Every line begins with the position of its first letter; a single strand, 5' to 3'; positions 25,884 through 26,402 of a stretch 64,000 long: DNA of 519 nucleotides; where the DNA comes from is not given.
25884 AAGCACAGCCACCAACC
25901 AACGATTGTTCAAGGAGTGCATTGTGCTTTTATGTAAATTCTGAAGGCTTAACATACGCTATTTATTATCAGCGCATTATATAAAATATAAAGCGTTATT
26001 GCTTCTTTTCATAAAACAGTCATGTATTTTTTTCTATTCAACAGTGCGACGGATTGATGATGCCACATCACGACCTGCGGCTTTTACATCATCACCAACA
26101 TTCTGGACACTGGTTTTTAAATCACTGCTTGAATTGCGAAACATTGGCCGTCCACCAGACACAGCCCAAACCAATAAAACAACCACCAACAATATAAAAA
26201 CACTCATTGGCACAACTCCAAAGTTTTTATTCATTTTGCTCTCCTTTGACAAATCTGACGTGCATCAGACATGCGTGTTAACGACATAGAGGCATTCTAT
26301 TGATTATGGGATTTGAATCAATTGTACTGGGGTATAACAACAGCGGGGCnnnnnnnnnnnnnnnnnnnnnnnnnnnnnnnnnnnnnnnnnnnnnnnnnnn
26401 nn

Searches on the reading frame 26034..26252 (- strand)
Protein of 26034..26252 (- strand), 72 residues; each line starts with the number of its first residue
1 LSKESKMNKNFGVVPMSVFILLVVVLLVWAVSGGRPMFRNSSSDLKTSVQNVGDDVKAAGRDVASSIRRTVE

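Call 8: search_protein_families(library=pfam, proteins=[window:26034-26252:-], max_evalue=0.01)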
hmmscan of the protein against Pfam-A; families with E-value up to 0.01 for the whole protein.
window:26034-26252:- (72 aa): 0 families

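Call 43: search_protein_families(library=pfam, proteins=[window:26034-26234:-], max_evalue=5)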
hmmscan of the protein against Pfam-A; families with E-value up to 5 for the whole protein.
window:26034-26234:- (66 aa): 0 families

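Call 51: search_protein_families(library=ncbifam, proteins=[window:26034-26234:-], max_evalue=0.001)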
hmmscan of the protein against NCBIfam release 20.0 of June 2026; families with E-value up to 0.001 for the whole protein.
window:26034-26234:- (66 aa): 0 families
